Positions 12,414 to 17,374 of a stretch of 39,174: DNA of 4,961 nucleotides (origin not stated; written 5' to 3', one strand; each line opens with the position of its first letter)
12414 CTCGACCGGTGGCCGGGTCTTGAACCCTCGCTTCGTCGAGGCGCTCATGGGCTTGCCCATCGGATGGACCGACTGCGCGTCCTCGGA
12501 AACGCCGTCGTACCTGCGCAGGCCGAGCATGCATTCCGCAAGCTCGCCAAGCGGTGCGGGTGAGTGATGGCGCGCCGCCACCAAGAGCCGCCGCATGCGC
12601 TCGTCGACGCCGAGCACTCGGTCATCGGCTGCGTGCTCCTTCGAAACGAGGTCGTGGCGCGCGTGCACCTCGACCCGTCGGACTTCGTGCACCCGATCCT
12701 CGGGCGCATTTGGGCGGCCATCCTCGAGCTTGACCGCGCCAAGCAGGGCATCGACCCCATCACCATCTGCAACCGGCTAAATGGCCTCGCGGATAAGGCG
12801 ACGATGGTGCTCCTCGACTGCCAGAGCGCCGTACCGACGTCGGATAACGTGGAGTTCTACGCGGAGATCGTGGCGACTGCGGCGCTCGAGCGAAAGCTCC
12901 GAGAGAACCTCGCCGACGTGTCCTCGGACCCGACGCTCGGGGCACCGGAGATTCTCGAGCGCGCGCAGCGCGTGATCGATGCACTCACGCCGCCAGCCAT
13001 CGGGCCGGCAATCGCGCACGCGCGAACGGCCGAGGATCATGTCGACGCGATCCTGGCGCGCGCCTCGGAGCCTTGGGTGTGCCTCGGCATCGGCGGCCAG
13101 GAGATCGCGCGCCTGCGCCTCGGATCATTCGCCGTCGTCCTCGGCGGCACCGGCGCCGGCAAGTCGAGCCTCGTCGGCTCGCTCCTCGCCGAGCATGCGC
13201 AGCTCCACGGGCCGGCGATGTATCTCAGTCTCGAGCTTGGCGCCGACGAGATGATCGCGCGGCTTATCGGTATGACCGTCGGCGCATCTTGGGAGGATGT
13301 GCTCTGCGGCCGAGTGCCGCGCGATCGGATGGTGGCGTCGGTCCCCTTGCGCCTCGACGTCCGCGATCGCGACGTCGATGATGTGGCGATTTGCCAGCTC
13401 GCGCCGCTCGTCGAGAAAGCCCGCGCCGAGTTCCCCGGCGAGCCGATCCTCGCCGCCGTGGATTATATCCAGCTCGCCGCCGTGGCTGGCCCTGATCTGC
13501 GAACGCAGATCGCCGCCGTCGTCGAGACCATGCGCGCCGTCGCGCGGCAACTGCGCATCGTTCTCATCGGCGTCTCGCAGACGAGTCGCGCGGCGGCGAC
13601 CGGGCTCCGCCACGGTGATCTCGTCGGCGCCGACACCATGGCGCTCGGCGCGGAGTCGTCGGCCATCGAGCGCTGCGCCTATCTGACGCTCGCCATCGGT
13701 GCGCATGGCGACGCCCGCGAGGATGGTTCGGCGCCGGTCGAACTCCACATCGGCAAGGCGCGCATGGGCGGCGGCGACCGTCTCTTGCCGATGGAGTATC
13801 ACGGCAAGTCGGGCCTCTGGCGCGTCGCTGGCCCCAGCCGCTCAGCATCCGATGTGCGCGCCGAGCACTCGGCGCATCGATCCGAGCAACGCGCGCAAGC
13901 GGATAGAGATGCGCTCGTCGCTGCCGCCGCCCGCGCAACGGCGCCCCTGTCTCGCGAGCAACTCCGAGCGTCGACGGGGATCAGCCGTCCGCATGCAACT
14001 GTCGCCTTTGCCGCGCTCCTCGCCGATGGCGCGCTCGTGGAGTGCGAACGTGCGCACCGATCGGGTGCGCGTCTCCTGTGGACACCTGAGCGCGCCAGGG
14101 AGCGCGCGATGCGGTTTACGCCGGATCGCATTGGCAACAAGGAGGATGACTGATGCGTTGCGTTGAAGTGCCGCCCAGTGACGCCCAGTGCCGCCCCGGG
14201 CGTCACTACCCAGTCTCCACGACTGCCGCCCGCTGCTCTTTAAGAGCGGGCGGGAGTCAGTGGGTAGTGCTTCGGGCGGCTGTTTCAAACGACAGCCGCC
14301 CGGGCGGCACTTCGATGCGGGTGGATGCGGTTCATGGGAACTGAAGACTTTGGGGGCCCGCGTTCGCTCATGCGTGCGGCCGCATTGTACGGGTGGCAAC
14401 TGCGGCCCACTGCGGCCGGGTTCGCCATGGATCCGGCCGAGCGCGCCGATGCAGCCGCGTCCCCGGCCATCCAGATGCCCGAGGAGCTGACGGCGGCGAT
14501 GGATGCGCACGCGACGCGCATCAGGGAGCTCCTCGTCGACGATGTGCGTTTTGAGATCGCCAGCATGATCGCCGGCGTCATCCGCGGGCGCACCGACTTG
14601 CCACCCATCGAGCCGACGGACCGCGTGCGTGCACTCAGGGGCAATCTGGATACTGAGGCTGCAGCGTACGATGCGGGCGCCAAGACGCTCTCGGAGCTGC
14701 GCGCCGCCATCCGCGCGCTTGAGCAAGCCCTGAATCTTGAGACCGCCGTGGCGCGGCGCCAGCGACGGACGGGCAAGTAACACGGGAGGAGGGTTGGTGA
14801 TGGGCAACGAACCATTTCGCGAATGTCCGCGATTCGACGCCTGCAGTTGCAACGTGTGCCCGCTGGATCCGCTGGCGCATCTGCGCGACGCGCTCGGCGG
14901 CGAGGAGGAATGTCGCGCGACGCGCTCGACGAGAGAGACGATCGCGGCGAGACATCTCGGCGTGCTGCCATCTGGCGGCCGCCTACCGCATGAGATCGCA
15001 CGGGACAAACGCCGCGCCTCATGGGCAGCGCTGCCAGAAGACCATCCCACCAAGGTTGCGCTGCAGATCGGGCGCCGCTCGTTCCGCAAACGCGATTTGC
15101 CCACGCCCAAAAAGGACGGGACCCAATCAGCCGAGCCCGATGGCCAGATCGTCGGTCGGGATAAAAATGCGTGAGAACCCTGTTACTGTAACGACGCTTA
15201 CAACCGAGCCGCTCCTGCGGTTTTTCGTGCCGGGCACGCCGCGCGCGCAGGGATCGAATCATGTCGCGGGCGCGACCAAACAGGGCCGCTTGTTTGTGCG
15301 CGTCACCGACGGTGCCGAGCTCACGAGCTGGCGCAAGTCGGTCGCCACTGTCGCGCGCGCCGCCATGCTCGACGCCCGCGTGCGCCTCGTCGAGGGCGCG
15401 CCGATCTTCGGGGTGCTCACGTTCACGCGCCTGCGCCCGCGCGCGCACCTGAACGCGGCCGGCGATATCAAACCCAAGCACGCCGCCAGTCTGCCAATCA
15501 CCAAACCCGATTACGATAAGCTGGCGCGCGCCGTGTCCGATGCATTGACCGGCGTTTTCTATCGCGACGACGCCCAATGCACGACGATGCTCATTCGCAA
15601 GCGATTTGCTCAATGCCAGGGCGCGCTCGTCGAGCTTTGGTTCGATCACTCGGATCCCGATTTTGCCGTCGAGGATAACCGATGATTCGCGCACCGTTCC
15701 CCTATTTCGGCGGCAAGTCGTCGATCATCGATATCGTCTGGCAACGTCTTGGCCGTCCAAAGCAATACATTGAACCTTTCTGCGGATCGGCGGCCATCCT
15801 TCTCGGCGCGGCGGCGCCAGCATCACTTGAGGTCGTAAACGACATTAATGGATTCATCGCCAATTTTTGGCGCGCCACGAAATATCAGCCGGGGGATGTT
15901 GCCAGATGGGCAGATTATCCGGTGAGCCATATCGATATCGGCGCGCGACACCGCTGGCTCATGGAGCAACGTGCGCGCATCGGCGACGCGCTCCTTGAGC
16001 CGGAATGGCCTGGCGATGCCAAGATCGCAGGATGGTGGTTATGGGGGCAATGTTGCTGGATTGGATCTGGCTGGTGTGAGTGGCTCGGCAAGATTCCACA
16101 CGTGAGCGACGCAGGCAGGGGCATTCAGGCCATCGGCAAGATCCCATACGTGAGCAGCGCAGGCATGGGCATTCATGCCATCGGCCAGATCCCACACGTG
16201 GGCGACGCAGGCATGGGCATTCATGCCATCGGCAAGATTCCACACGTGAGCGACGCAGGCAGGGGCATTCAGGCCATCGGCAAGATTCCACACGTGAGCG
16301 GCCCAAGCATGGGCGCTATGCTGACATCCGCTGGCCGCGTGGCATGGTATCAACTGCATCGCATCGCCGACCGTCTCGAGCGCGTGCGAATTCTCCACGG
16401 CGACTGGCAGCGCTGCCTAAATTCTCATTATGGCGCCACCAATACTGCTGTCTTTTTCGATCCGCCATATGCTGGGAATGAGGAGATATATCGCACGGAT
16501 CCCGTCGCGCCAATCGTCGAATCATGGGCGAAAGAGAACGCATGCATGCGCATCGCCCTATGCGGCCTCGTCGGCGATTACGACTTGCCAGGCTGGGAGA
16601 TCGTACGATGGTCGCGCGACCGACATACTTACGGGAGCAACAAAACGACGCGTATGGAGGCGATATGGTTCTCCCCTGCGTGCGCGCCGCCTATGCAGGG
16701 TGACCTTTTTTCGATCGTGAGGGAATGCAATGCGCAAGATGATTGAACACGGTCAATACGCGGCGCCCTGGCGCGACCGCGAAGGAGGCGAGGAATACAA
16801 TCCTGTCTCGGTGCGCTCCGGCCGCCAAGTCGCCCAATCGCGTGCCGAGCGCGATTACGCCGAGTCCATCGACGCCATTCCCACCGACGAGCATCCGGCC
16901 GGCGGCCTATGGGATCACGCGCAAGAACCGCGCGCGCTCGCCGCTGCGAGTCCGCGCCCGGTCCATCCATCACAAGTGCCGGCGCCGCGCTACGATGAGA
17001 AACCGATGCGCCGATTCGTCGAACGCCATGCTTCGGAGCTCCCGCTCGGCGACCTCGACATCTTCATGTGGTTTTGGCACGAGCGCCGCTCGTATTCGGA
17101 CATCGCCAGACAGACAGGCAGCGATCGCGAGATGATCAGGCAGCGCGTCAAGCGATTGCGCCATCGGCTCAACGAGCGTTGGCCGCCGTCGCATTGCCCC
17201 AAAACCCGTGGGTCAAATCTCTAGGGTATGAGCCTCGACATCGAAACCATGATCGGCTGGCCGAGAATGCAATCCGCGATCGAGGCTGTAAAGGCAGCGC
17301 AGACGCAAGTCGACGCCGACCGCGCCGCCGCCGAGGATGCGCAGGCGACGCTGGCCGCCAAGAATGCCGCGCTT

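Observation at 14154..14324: Perfectly nested four-arm inverted-repeat element with helically phased 10-mers just downstream of the helicase gene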

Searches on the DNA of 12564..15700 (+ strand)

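Call 9: search_dna_similar(query=window:12564-15700:+, collection=phages, mode=distant, max_rows=30)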
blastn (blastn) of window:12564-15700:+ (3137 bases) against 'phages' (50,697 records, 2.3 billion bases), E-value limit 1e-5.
No match.

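Call 15: search_dna_similar(query=window:14140-14340:+, collection=plasmids, mode=distant, max_evalue=0.01, max_rows=30)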
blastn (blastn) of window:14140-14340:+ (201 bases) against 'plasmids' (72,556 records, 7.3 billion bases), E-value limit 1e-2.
No match.

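Call 16: search_dna_similar(query=window:14140-14340:+, collection=phages, mode=distant, max_evalue=0.01, max_rows=30)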
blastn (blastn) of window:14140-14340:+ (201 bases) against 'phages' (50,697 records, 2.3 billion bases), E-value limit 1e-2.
No match.

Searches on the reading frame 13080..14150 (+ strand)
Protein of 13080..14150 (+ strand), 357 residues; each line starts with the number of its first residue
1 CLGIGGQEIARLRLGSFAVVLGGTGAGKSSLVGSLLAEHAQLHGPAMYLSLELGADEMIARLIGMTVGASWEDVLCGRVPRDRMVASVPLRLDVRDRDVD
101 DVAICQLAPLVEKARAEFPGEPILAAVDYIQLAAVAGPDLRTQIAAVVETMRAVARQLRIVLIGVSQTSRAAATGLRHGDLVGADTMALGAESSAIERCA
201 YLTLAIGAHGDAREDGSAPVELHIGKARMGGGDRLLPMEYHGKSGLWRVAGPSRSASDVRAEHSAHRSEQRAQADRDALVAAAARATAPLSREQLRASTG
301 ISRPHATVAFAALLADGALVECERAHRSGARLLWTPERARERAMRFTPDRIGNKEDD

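Call 63: search_dna_similar(query=window:13080-14150:+, collection=phages, mode=protein, max_evalue=1e-8, max_rows=25)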
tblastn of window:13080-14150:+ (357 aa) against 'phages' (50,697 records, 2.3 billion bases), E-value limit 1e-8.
No match.

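Call 64: search_dna_similar(query=window:13080-14150:+, collection=plasmids, mode=protein, max_evalue=1e-8, max_rows=25)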
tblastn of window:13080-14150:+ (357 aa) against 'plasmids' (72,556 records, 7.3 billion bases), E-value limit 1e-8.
No match.

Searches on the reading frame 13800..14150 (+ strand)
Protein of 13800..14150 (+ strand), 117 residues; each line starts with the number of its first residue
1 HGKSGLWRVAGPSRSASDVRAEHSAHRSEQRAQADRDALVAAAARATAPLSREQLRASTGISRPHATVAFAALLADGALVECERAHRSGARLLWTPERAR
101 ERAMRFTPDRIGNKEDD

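Call 45: search_protein_families(library=pfam, proteins=[window:13800-14150:+], max_evalue=10)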
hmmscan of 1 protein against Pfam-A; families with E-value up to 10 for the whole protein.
window:13800-14150:+ (117 aa): 1 family
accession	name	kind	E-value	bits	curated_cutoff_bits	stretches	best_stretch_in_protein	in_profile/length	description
PF06224.18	AlkZ-like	-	0.00019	21.6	25.9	1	5-103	145-236/329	DNA glycosylase AlkZ-like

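Call 53: search_protein_families(library=phrogs, proteins=[window:13839-14150:+], max_evalue=0.001)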
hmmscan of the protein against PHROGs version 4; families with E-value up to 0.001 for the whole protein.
window:13839-14150:+ (104 aa): 1 family
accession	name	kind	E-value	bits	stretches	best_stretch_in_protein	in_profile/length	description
phrog_142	-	moron, auxiliary metabolic gene and host takeover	0.00028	22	1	26-87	16-80/116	Ren-like exclusion protein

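Call 55: predict_structure(alignment_id=A2)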
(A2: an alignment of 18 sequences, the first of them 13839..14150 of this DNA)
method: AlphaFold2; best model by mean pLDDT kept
length: 104 residues; sequences in the alignment: 18
mean_pLDDT: 89.5   pTM: 0.73
mean pLDDT of the five models: 89.5, 87.8, 87.2, 85.1, 83.4
residues with pLDDT >= 90: 69; 70-90: 24; 50-70: 11; < 50: 0
segments of 3 or more residues with pLDDT < 50: none
pLDDT, mean of each block of 10 residues (from residue 1): 85 91 97 95 96 96 95 89 93 68 66
secondary structure, 60 per line:
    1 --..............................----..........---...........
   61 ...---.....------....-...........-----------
elements in order: H3-32 H39-46 H50-63 E67-71 E78-81 H83-93

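Call 58: fold_search(model_id=the predicted structure, library=pdb)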
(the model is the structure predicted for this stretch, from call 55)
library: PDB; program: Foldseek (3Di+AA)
matches with E <= 10: 1616; with E <= 0.001: 0
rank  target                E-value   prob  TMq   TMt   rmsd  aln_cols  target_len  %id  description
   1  3bdd_A                5.5e-03  1.00  0.54  0.42  13.8       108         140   19  CRYSTAL STRUCTURE OF A PUTATIVE MULTIPLE ANTIBIOTIC-RESISTANCE REPRESSOR (SSU05_1136) FROM STREPTOCOCCUS SUIS 89/1591  (released 2007-12-04)
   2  2qww_B                5.5e-03  1.00  0.49  0.37   8.9       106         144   14  Crystal structure of multiple antibiotic-resistance repressor (MarR) (YP_013417.1) from Listeria monocytogenes 4b F236 (released 2007-08-21)
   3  3w6j_E                7.6e-03  1.00  0.50  0.33   9.2        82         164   17  Crystal structure of ScpAB core complex (released 2013-04-24)
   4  2fbh                  8.1e-03  1.00  0.55  0.43  12.1       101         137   19  The crystal structure of transcriptional regulator PA3341 (released 2005-12-20)
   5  2z99                  1.4e-02  1.00  0.53  0.35   4.0        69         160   25  Crystal Structure of ScpB from Mycobacterium tuberculosis (released 2007-10-09)
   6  2qww_A                1.6e-02  1.00  0.50  0.37   8.9       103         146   16  Crystal structure of multiple antibiotic-resistance repressor (MarR) (YP_013417.1) from Listeria monocytogenes 4b F236 (released 2007-08-21)
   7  2qww_D                1.8e-02  0.99  0.48  0.37   9.1       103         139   14  Crystal structure of multiple antibiotic-resistance repressor (MarR) (YP_013417.1) from Listeria monocytogenes 4b F236 (released 2007-08-21)
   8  2qww_H                2.1e-02  0.99  0.48  0.36   8.7       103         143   14  Crystal structure of multiple antibiotic-resistance repressor (MarR) (YP_013417.1) from Listeria monocytogenes 4b F236 (released 2007-08-21)
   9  6cmv_A                2.2e-02  0.99  0.44  0.42   6.5        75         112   16  Crystal structure of Archaeal Biofilm Regulator (AbfR2) from Sulfolobus acidocaldarius (released 2018-11-14)
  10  2qww_G                2.2e-02  0.99  0.45  0.34   9.7       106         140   14  Crystal structure of multiple antibiotic-resistance repressor (MarR) (YP_013417.1) from Listeria monocytogenes 4b F236 (released 2007-08-21)
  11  4mnu_B                2.4e-02  1.00  0.50  0.37   3.1        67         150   19  Crystal Structure of Uncharacterized SlyA-like Transcription Regulator from Listeria monocytogenes (released 2013-09-25)
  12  1t6s_A                2.5e-02  1.00  0.56  0.37   4.4        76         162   18  Crystal structure of a conserved hypothetical protein from Chlorobium tepidum (released 2004-12-07)
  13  3cuo_C                2.5e-02  0.99  0.47  0.51  10.2        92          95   13  Crystal structure of the predicted DNA-binding transcriptional regulator from E. coli (released 2008-06-17)
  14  3cuo_D                2.7e-02  0.99  0.49  0.53   9.7        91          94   14  Crystal structure of the predicted DNA-binding transcriptional regulator from E. coli (released 2008-06-17)
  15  4yif_C                2.7e-02  0.97  0.50  0.39  16.3       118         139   15  Crystal structure of Rv0880 (released 2015-06-10)
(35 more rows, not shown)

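Call 80: search_protein_representatives(alignment_id=A2)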
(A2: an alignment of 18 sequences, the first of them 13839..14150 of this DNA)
Query: 18 sequences, 103 profile positions. Proteins with E-value up to 0.001 (for the whole library): 213; up to 1e-10: 112; up to 1e-30: 0. The best 150 are listed.
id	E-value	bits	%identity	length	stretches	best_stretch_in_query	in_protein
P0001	3.3e-27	110.6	-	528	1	1-99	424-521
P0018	3.0e-26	107.6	-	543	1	1-100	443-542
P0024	4.0e-26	107.2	-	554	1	1-101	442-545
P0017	4.2e-26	107.1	-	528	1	1-99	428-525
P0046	5.5e-25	103.5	-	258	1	1-101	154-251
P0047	5.8e-25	103.4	-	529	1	1-99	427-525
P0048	3.4e-23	97.8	-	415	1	1-100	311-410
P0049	7.9e-23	96.6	-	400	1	1-97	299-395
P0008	8.7e-23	96.4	-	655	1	1-96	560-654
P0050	1.5e-22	95.7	-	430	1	1-96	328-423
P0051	2.9e-22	94.7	-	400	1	1-95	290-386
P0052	4.6e-22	94.1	-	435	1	2-99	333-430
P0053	1.3e-21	92.7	-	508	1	1-100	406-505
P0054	2.6e-21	91.7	-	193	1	1-92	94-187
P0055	4.1e-21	91.1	-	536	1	1-97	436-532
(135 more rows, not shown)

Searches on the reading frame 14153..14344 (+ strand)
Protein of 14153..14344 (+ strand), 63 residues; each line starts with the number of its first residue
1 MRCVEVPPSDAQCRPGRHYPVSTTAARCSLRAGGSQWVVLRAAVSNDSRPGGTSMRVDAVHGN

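Call 89: search_protein_families(library=pfam, proteins=[window:14153-14344:+], max_evalue=0.01)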
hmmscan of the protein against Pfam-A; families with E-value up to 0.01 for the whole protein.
window:14153-14344:+ (63 aa): 0 families

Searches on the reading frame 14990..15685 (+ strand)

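Call 10: search_protein_families(library=pfam, proteins=[window:14990-15685:+], max_evalue=0.01)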
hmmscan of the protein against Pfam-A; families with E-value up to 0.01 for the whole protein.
window:14990-15685:+ (231 aa): 1 family
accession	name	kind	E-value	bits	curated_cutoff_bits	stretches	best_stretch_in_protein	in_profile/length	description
PF05866.16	RusA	-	4.2e-10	40.8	22.8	1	81-214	1-121/124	Endodeoxyribonuclease RusA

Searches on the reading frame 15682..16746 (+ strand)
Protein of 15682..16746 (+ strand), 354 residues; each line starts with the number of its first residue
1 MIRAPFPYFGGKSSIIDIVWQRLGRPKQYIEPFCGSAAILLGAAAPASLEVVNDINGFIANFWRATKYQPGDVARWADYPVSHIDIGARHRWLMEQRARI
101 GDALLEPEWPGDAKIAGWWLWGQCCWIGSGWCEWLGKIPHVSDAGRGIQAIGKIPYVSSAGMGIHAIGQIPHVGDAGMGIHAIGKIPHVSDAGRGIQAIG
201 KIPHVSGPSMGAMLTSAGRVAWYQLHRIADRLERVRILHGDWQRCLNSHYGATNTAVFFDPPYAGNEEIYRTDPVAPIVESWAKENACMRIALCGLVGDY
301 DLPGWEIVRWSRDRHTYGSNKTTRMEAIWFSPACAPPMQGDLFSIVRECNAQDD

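Call 10: search_protein_families(library=pfam, proteins=[window:15682-16746:+], max_evalue=0.01)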
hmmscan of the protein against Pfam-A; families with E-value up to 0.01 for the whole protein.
window:15682-16746:+ (354 aa): 1 family
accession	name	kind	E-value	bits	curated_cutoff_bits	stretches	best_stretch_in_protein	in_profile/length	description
PF02086.21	MethyltransfD12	-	9.2e-10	39.1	22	1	8-67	1-62/253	D12 class N6 adenine-specific DNA methyltransferase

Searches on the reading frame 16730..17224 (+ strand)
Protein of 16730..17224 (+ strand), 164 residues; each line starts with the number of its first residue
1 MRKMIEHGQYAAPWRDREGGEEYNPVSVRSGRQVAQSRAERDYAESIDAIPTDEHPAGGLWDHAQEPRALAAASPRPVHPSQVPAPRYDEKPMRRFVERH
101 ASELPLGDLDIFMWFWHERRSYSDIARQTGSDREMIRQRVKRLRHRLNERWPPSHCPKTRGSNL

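Call 10: search_protein_families(library=pfam, proteins=[window:16730-17224:+], max_evalue=0.01)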
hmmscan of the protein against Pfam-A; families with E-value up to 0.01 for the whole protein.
window:16730-17224:+ (164 aa): 2 families
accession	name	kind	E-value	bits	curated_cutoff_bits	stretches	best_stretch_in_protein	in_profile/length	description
PF13404.12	HTH_AsnC-type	-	0.0003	21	27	1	119-144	17-42/42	AsnC-type helix-turn-helix domain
PF04545.22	Sigma70_r4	-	0.0062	16.5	24.1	1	110-147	11-48/50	Sigma-70, region 4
